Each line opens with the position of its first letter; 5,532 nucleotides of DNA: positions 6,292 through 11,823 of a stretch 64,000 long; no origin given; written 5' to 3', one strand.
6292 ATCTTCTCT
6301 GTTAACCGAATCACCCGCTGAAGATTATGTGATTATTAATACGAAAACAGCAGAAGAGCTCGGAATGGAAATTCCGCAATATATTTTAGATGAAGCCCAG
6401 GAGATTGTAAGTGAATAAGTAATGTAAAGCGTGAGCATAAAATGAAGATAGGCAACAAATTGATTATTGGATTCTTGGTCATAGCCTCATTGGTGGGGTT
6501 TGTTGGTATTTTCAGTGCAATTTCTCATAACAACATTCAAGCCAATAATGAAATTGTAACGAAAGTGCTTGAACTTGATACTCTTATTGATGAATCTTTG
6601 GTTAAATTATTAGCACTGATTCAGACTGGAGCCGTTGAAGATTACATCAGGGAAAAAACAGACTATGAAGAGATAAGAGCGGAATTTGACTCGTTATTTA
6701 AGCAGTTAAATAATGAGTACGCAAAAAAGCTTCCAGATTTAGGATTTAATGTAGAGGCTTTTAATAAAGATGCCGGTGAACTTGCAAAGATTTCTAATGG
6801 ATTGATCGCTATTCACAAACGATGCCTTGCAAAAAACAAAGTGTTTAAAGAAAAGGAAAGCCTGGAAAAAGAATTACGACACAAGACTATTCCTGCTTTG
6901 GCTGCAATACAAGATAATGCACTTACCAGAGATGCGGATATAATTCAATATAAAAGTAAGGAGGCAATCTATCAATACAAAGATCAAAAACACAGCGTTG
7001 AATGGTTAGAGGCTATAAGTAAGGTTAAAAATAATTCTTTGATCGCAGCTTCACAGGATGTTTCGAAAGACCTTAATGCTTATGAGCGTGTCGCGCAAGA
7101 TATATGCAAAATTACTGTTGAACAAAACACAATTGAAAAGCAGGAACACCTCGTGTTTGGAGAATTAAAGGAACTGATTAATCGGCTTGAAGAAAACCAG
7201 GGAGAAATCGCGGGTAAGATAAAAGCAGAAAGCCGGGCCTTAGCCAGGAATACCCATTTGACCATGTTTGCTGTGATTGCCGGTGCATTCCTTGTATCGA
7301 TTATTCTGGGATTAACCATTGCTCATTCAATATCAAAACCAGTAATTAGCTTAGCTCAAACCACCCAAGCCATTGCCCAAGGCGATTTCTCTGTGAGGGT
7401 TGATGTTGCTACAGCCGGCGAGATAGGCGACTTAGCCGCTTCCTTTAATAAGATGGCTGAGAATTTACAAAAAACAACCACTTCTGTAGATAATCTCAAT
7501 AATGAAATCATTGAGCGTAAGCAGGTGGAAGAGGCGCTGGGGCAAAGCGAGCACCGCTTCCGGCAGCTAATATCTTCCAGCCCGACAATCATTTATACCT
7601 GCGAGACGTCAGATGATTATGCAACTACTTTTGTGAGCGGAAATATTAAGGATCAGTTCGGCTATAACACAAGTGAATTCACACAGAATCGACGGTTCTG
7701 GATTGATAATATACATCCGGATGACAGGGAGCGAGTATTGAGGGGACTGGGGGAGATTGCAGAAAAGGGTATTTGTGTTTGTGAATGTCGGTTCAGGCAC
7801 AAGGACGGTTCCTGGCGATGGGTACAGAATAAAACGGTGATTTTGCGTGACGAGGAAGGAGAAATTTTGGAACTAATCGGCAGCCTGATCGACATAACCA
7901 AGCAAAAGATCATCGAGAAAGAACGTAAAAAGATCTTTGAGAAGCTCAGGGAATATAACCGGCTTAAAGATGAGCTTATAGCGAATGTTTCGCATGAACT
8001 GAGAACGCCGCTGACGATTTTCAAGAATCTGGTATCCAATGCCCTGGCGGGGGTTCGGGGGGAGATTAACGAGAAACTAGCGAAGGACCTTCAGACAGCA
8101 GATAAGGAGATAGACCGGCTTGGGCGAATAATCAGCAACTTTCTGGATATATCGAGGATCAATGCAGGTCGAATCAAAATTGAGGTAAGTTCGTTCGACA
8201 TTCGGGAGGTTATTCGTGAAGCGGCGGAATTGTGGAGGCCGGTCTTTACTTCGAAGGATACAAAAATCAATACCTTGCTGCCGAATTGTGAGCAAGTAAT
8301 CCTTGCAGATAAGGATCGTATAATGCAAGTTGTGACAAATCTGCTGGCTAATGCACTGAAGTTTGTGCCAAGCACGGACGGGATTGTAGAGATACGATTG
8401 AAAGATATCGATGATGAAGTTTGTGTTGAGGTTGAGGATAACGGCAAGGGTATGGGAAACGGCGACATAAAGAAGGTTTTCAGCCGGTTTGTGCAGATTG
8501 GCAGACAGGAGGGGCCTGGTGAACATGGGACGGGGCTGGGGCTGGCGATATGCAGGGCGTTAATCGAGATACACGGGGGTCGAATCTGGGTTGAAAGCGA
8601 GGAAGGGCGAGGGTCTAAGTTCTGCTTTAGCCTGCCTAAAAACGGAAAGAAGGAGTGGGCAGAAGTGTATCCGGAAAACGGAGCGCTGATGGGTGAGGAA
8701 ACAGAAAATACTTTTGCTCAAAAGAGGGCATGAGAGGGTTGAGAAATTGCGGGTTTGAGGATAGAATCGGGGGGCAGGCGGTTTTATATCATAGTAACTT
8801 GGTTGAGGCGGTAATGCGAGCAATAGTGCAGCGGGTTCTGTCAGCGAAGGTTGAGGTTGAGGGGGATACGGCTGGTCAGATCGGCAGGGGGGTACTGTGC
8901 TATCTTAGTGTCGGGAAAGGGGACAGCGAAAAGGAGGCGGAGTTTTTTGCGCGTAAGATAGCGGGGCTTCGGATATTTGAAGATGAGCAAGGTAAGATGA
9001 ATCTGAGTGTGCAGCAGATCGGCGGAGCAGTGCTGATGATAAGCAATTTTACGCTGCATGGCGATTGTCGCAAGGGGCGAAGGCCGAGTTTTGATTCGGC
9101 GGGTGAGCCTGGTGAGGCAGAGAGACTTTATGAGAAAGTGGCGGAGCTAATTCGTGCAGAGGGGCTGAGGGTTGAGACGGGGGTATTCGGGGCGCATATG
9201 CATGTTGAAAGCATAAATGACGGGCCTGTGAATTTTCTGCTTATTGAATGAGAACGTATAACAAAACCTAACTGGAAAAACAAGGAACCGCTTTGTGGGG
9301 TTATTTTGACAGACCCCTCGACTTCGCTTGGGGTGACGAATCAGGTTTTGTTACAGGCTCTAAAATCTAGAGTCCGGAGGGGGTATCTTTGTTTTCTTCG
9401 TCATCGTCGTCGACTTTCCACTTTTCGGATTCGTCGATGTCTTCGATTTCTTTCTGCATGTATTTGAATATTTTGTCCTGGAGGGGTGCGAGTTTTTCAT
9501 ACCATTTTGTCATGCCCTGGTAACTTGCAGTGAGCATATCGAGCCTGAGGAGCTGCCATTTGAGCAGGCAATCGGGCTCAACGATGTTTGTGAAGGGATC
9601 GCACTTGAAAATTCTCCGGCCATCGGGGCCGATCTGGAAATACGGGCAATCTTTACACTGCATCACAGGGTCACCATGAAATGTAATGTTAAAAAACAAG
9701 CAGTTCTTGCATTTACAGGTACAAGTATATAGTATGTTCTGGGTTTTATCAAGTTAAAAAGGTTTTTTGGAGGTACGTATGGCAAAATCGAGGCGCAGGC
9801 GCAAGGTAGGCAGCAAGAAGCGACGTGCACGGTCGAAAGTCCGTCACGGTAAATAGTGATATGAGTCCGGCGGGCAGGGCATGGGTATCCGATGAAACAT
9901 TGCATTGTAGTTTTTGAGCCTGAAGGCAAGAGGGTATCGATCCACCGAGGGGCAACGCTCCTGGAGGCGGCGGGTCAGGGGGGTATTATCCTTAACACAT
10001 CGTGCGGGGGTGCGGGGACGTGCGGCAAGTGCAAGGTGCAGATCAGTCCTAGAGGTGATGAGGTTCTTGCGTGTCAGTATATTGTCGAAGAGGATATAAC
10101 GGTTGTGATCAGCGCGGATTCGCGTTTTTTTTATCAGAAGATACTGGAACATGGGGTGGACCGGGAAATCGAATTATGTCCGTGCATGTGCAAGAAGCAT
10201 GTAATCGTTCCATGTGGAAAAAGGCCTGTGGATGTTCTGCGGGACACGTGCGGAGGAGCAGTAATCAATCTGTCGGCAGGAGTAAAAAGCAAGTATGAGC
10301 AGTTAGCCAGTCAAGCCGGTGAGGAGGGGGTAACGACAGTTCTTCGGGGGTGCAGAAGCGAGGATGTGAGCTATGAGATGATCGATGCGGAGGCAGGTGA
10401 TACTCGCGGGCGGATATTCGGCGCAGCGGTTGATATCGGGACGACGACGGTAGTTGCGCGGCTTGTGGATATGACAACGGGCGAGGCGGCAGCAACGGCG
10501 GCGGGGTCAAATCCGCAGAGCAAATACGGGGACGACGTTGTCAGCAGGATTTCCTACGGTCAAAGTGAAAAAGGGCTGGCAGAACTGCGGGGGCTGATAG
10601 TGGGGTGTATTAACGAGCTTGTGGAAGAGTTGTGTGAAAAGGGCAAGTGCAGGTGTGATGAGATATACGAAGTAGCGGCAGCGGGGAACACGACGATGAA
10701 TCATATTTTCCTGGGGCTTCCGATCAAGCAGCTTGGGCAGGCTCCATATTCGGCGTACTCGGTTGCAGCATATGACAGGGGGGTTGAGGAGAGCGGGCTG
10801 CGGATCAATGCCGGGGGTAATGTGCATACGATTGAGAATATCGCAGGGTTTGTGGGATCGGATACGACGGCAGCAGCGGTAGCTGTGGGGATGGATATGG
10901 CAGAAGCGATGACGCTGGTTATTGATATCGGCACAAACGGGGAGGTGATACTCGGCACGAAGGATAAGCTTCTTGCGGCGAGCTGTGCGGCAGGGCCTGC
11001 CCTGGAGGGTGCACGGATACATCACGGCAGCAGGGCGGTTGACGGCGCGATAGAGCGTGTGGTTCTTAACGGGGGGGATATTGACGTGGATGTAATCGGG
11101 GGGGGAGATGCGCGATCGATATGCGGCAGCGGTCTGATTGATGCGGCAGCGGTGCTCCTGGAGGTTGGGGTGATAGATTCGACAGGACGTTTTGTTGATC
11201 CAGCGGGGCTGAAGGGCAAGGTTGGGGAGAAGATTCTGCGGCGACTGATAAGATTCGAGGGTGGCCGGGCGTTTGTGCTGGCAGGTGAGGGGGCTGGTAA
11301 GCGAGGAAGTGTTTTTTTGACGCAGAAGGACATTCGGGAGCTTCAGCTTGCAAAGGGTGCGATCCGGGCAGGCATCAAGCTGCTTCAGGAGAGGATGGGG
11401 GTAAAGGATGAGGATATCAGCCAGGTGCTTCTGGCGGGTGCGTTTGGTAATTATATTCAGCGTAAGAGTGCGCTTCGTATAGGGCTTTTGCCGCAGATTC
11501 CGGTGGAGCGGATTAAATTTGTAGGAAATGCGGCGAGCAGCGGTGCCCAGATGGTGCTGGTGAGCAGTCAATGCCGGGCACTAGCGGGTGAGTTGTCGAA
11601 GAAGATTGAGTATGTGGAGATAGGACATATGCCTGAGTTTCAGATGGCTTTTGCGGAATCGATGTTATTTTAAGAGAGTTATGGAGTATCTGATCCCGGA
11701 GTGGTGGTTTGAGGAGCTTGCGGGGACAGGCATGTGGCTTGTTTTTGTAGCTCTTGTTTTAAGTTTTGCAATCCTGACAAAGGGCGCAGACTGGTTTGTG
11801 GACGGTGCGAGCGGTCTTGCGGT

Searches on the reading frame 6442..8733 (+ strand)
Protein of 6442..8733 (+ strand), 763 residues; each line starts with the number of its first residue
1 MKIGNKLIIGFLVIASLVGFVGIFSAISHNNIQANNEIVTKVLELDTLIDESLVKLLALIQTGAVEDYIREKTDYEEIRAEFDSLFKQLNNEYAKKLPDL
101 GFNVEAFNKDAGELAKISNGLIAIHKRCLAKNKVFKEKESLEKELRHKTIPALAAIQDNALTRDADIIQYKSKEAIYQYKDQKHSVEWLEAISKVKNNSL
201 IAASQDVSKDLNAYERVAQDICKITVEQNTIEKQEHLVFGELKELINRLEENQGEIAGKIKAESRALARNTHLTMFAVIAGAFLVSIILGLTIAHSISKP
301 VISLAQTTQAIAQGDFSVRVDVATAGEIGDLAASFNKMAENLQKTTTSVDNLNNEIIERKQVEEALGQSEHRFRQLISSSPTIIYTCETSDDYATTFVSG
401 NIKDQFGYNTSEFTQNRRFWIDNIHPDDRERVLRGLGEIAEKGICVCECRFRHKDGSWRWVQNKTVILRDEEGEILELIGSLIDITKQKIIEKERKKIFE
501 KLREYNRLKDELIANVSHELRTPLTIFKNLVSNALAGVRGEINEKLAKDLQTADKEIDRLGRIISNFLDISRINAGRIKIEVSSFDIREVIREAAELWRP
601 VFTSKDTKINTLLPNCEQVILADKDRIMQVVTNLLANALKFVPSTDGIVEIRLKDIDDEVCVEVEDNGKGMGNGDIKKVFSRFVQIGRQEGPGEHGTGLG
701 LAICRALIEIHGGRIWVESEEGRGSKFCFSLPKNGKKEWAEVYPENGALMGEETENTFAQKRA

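Call 51: search_protein_families(library=ncbifam, max_evalue=0.01, proteins=[window:6442-8733:+])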
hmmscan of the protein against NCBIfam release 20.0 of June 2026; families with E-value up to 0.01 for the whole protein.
window:6442-8733:+ (763 aa): 93 families (the best 25 are shown)
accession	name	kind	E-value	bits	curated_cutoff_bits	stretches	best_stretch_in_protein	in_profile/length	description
NF033092.0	HK_WalK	equivalog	1.6e-66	225.1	725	2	462-732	339-593/594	cell wall metabolism sensor histidine kinase WalK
NF047874.1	MASE3_PAS_HK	subfamily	7.6e-63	213.3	560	1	331-737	228-629/655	MASE3 domain-containing sensor histidine kinase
NF040691.1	MtrAB_MtrB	equivalog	7.2e-62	210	450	2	500-738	262-497/507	MtrAB system histidine kinase MtrB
NF041880.1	EPS_EpsF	equivalog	1.9e-58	198.2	900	1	359-732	135-492/492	response regulator EpsF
NF046044.1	PnpS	equivalog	5.7e-55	186.9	400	1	303-732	4-390/390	two-component system histidine kinase PnpS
NF012163.2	BaeS_SmeS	equivalog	1.8e-50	172.2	500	2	497-718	228-443/457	sensor histidine kinase efflux regulator BaeS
TIGR02956.1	TMAO_torS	equivalog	1e-47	162.9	676.5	1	504-733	459-682/967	TMAO reductase system sensor histidine kinase/response regulator TorS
NF045911.1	TCSHisKinNblS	equivalog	5.3e-47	160.5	1000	2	504-732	383-619/621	two-component system sensor histidine kinase NblS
NF007837.0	PRK10549.1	equivalog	6.8e-45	153.6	603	2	501-734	232-459/466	envelope stress sensor histidine kinase BaeS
TIGR01386.1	cztS_silS_copS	subfamily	2.6e-44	152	292.55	2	499-732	231-457/457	heavy metal sensor histidine kinase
TIGR02966.1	phoR_proteo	equivalog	5.7e-44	150.5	334.2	1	501-730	106-332/333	phosphate regulon sensor histidine kinase PhoR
NF008468.0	PRK11360.1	equivalog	7.7e-44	150.1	646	2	448-737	341-612/616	two-component system sensor histidine kinase AtoS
NF008302.0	PRK11091.1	equivalog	1.9e-43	148.7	838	1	328-734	112-506/779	aerobic respiration two-component sensor histidine kinase ArcB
NF006800.0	PRK09303.1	equivalog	2e-43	148.8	342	1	499-732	141-376/383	histidine kinase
NF045595.1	HK_scytonemin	equivalog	2.6e-43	148.3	865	1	355-733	266-635/637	scytonemin biosynthesis sensor histidine kinase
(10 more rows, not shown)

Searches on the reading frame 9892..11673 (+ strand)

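Call 51: search_protein_families(library=ncbifam, max_evalue=0.01, proteins=[window:9892-11673:+])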
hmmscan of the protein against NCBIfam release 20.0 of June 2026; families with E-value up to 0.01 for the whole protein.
window:9892-11673:+ (593 aa): 6 families
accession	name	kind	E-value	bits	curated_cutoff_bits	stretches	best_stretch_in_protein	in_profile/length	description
NF040756.1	corr_regen_AcsV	exception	6e-108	361.9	800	2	156-587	190-617/632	corrinoid activation/regeneration protein AcsV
TIGR04270.1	Rama_corrin_act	subfamily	1.6e-33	115.8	500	1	177-572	2-393/534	methylamine methyltransferase corrinoid protein reductive activase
TIGR01941.1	nqrF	equivalog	9.4e-08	31.4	295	1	7-61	36-90/405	NADH:ubiquinone reductase (Na(+)-transporting) subunit F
NF058606.1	GlBtMonoRdsGbcB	equivalog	8.4e-05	21.6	500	1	4-69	278-342/362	glycine betaine monooxygenase reductase subunit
TIGR02007.1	fdx_isc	equivalog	0.001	19.2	132.1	1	8-69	11-71/110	ISC system 2Fe-2S type ferredoxin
NF005745.0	PRK07569.1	equivalog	0.0063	15.9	333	1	6-81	4-84/238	bidirectional hydrogenase complex protein HoxU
